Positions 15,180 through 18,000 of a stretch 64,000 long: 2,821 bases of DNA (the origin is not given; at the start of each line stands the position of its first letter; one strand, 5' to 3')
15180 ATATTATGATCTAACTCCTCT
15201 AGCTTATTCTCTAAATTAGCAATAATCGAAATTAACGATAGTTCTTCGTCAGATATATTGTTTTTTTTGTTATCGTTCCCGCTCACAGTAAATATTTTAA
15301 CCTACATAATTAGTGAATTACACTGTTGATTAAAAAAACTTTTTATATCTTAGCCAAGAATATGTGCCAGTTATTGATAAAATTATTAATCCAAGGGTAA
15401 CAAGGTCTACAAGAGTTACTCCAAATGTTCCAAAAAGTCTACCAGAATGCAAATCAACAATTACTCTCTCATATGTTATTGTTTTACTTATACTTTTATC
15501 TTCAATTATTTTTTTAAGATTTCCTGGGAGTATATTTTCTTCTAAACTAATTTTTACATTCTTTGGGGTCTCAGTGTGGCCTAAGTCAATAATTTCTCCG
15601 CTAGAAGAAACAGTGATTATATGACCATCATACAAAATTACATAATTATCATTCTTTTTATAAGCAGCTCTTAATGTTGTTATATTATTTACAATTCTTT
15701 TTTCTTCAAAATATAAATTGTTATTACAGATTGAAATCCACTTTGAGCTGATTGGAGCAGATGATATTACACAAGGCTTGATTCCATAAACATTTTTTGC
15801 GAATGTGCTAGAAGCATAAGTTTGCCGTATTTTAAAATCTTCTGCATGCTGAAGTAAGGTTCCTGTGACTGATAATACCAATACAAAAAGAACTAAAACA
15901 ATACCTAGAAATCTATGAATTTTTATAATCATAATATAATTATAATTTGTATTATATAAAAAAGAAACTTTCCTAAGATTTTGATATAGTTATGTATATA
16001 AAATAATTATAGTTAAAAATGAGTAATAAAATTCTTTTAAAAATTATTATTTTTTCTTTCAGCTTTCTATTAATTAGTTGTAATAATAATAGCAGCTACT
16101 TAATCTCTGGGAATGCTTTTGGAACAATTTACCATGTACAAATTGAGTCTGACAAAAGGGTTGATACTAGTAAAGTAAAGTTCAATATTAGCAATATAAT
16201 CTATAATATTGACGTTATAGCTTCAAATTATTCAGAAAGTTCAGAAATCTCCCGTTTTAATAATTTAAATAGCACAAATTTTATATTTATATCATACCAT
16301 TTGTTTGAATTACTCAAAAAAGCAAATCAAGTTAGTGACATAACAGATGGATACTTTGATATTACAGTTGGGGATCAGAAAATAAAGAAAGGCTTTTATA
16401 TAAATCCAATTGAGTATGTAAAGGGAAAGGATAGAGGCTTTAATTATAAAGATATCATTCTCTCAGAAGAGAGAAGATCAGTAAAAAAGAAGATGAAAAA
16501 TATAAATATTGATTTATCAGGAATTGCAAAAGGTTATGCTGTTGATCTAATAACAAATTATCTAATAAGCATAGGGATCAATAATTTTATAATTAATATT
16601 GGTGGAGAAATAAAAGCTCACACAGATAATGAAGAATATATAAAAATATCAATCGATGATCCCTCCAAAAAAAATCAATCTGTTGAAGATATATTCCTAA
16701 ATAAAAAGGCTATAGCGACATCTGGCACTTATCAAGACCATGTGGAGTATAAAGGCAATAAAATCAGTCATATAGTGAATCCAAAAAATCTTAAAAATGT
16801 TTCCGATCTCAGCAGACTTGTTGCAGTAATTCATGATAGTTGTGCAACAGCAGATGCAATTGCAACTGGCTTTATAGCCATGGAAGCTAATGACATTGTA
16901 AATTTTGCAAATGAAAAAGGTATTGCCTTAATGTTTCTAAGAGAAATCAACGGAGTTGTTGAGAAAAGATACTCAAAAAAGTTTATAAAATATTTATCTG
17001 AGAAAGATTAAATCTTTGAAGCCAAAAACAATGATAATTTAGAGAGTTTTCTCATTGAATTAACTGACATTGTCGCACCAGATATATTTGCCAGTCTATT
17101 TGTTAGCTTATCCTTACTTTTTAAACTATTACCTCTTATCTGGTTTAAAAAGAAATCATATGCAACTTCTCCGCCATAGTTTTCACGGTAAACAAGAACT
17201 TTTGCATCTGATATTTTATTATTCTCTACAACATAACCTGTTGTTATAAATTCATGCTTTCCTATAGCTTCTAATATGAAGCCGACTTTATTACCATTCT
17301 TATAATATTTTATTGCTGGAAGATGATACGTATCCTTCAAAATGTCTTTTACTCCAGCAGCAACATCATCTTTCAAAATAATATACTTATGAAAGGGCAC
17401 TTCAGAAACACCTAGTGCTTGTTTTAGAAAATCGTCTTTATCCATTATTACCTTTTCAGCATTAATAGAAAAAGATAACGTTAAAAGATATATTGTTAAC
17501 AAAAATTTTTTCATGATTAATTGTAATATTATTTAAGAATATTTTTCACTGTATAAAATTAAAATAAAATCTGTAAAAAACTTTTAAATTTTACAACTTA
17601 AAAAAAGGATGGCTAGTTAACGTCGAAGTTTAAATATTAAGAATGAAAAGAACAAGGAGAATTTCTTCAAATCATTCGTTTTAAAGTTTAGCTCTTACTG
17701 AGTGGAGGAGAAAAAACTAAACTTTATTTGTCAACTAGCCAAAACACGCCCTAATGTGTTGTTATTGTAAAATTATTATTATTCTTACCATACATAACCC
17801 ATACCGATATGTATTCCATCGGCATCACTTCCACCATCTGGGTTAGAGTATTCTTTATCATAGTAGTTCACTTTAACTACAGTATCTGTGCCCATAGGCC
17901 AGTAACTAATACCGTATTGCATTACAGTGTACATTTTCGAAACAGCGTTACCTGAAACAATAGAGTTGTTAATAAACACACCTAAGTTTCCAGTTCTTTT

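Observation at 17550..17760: Strand-specific three-helix RNA structure with two anti-Shine-Dalgarno-like loops and a U7 tail between the porin and FMN_bind genes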

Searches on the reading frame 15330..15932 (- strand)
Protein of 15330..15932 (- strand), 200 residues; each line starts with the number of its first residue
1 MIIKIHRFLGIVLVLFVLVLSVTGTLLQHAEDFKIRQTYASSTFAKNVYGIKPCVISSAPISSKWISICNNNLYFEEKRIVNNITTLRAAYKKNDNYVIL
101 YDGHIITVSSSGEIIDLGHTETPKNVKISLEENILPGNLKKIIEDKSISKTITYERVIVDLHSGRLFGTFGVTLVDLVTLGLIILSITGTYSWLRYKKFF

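Call 8: search_protein_families(library=pfam, proteins=[window:15330-15932:-])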
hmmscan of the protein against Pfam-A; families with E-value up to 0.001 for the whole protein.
window:15330-15932:- (200 aa): 2 families
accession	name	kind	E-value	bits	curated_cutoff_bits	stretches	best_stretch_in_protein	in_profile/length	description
PF03929.21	PepSY_TM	-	3e-12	47.4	28.8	1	4-195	179-294/295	PepSY-associated TM region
PF16357.10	PepSY_TM_like_2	-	3.3e-06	27.7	27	0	157-190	131-164/197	Putative PepSY_TM-like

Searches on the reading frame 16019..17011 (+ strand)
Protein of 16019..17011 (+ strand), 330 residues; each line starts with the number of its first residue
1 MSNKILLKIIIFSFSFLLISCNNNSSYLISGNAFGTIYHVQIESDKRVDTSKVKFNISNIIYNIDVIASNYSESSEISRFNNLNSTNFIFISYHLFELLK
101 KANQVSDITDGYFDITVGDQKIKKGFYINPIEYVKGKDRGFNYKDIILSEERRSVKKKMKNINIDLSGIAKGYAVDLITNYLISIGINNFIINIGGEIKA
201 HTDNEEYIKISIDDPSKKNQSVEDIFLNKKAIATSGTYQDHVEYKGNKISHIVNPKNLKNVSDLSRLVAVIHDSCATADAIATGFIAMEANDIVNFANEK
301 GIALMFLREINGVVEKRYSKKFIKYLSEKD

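Call 8: search_protein_families(library=pfam, proteins=[window:16019-17011:+])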
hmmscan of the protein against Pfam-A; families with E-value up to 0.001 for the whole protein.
window:16019-17011:+ (330 aa): 1 family
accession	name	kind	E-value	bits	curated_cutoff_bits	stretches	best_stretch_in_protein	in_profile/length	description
PF02424.20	ApbE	-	9.1e-53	179.9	25.6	1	34-305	1-265/266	ApbE family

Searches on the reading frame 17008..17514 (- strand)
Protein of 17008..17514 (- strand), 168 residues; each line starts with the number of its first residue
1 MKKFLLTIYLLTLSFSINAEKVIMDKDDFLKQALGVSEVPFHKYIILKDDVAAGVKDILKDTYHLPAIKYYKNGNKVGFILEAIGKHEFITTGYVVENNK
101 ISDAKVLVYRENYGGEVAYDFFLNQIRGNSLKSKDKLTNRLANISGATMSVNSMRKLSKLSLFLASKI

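Call 8: search_protein_families(library=pfam, proteins=[window:17008-17514:-])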
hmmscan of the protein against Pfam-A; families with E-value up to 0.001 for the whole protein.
window:17008-17514:- (168 aa): 1 family
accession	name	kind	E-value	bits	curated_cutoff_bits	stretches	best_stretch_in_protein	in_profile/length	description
PF04205.19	FMN_bind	-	0.00092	20.3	22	0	88-157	4-71/77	FMN-binding domain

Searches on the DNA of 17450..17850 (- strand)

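Call 6: search_rna_families(source=window, start=17450, end=17850, threshold=evalue, max_evalue=10, show_alignments=3)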
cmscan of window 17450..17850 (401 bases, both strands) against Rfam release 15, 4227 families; matches with E-value up to 10: 1.
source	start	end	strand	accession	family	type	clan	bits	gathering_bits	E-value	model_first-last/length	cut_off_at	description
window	17513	17553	-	RF02671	Ysr35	Gene; sRNA;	-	7.9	428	6.6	1-339/339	no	Yersinia sRNA 35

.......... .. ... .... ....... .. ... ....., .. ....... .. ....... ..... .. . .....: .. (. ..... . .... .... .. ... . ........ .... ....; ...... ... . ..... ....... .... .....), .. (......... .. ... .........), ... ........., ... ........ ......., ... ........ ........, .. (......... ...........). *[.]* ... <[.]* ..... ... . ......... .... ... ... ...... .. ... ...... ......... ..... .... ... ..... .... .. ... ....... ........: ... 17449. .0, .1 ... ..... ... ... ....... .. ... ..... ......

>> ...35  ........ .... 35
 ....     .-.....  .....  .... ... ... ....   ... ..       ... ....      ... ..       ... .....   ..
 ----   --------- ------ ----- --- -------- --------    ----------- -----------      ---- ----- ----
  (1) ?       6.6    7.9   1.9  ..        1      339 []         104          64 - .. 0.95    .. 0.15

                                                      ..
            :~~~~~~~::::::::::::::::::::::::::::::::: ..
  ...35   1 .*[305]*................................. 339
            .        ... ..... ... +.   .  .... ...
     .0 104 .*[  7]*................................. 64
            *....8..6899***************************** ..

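Call 30: build_rna_model(alignment_id=A2)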
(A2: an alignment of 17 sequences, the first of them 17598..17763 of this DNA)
Model R1 built from alignment A2 (17 sequences, 175 columns); structure: RNAalifold consensus.
model positions 166; base pairs 42; branch points 2; effective number of sequences 1.17; information 0.59 bits per position. Calibrated on 0.2 Mb of random sequence (short: E-values are rough).
structure used (alignment columns):
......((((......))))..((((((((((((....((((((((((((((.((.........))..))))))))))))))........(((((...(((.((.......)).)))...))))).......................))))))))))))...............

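Call 31: search_with_rna_model(model_id=R1, source=window, max_evalue=10)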
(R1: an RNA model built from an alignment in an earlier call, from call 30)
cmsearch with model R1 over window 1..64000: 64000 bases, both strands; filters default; matches with E-value up to 10: 8.
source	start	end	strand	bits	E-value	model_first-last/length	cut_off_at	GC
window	17598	17763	-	194.7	6.4e-48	1-166/166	no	0.31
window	17644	17773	+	13.5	0.23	1-166/166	no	0.32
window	43710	43767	-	12.8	0.36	1-166/166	no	0.29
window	60279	60358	+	11.3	0.85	1-166/166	no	0.4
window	19203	19241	-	10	1.9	1-166/166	no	0.26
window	24979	25025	-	9.5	2.5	1-166/166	no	0.17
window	22060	22093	-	8.5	4.6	1-166/166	no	0.12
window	47273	47347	-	7.6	7.9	1-166/166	no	0.25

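Call 32: search_with_rna_model(model_id=R1, sources=[L004, L005, L006, L007, L008, L009, L010, L011, L012, L013, L014, L015, L016, L017, L018, L019, L020, L021, L022, L023, L024, L025, L026, L027, L028, L029, L030, L031, L032, L033, L034, L035, L036, L037, L038, L039, L040, L041, L042, L043, L044, L045, L046, L047, L048, L049, L050, L051, L052, L053, L054, L055, L056, L057, L058, L059, L060, L061, L062, L063, L064, L065, L066, L067, L068, L069, L070, L071, L072, L073, L074, L075, L076, L077, L078, L079, L080], max_evalue=1)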
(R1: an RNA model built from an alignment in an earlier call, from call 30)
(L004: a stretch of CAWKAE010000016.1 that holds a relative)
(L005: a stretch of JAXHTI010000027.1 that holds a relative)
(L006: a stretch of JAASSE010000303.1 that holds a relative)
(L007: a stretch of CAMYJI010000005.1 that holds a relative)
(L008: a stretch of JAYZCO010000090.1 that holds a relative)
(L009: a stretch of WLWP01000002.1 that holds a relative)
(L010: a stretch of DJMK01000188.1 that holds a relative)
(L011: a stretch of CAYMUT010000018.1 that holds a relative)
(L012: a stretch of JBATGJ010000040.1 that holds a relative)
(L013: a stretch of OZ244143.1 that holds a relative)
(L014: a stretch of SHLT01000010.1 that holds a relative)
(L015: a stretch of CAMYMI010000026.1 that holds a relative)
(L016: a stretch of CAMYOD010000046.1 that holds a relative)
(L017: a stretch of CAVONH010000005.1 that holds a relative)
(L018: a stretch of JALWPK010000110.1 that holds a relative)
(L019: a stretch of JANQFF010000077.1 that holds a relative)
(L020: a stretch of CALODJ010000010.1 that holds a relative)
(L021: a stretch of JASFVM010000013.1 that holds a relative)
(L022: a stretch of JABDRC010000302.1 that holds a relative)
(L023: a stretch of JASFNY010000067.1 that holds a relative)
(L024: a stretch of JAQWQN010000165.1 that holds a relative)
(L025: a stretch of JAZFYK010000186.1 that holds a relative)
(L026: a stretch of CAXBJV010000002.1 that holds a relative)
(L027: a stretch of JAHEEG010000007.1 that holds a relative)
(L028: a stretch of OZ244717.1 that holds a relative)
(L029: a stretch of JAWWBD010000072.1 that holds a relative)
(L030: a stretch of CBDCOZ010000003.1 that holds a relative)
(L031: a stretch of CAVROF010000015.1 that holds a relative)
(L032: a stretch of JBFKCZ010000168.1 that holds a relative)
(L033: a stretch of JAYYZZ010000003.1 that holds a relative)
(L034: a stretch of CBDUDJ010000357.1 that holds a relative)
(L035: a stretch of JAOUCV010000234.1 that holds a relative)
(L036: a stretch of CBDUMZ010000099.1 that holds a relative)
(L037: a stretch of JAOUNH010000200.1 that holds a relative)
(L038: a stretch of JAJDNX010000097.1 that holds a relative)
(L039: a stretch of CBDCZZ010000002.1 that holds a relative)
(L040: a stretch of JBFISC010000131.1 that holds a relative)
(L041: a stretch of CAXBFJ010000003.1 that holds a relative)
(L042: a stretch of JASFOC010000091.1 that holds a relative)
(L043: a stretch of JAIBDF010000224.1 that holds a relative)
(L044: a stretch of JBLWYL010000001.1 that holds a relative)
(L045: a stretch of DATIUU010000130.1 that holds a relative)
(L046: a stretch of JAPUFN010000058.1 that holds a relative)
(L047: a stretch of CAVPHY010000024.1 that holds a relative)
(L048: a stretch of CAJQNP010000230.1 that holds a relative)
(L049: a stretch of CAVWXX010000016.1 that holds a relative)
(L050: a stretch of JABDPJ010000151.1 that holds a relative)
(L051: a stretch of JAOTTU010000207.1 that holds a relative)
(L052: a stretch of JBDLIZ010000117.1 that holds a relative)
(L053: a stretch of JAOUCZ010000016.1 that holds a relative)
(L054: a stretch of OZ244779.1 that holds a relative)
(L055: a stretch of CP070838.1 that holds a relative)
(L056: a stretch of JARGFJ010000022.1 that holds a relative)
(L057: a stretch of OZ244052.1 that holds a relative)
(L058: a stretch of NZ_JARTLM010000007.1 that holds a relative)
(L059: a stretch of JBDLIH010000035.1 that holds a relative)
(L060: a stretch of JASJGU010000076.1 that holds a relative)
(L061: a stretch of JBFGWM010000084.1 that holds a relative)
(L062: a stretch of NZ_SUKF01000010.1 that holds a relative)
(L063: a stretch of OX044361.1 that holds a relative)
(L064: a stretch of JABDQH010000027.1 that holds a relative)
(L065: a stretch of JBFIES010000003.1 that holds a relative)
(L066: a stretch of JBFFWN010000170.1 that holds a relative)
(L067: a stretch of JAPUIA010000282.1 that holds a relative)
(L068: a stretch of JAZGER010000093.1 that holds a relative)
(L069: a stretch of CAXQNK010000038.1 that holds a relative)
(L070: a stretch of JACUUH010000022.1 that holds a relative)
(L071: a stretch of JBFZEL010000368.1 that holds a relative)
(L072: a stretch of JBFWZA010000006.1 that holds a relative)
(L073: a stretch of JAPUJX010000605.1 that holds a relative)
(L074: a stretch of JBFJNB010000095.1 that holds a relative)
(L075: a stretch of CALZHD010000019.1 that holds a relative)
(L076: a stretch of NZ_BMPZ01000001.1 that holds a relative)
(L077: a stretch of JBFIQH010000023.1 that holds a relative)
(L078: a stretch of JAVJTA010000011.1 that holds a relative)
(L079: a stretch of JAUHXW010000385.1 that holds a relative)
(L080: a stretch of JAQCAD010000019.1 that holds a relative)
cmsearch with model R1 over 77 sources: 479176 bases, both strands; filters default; matches with E-value up to 1: 0.
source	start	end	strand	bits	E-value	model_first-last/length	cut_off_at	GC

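Call 53: search_with_rna_model(model_id=R1, sources=[L120, L121, L122, L123], max_evalue=10, filters=off, show_alignments=2)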
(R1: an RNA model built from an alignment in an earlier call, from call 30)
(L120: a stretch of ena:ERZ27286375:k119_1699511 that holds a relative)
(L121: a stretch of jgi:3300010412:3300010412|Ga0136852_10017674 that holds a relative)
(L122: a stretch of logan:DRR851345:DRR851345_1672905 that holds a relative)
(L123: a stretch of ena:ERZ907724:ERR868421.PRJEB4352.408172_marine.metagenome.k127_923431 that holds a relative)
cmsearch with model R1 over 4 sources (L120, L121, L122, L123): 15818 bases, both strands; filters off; matches with E-value up to 10: 24.
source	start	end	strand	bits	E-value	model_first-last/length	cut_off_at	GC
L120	1517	1670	+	12.6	0.1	1-166/166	no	0.31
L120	1526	1677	-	10.9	0.28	1-166/166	no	0.32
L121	2504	2588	+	9.3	0.69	1-166/166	no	0.54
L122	36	120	+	9.3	0.69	1-166/166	no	0.54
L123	2028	2089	+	7.8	1.7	1-166/166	no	0.21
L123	88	120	+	7.7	1.8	88-120/166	no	0.12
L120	671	842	+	7.5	2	1-166/166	no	0.38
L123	2395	2472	+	7.2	2.5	1-166/166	no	0.38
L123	1578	1642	+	6.8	3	1-166/166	no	0.37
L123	199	238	+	6.5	3.6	1-166/166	no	0.15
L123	244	284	+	6.5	3.6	1-166/166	no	0.15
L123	3288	3373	-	6.5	3.7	1-166/166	no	0.33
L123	1777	1832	+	6.4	3.9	1-166/166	no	0.38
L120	1778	1833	-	6.3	4.1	1-166/166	no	0.27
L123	3390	3435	+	6.2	4.5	1-166/166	no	0.17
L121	3677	3728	+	6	4.8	1-166/166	no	0.48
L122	1209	1260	+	6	4.8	1-166/166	no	0.48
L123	1130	1208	-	6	5.1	1-166/166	no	0.27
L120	42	79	+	5.6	6.4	1-166/166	no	0.32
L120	205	278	-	5.4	6.9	1-166/166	no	0.23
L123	710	756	+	5.2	7.8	1-166/166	no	0.21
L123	1769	1847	-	5.2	7.9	1-166/166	no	0.37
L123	2104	2213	+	5.1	8.4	1-166/166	no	0.35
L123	1644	1706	-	4.8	9.8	1-166/166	no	0.25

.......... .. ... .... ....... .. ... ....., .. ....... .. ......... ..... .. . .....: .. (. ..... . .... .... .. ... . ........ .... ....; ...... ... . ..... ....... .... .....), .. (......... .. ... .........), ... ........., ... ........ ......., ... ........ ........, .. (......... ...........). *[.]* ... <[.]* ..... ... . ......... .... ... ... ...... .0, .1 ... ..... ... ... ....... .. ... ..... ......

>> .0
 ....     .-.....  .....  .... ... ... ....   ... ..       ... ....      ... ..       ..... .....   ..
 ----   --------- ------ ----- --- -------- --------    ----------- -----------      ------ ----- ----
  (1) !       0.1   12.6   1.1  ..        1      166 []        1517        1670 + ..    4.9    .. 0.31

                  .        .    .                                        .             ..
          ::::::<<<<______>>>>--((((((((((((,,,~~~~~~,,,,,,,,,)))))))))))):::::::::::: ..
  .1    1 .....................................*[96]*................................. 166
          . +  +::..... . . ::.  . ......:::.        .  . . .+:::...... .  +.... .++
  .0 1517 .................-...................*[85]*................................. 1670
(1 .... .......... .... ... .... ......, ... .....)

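Call 78: search_dna_similar(query=window:17598-17763:-, collection=phages, mode=distant, max_evalue=0.01)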
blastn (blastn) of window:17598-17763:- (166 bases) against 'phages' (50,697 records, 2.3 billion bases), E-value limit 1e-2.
No match.

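Call 79: search_dna_similar(query=window:17598-17763:-, collection=plasmids, mode=distant, max_evalue=0.01)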
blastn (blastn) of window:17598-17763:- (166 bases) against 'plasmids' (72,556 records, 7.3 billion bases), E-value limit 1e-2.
No match.
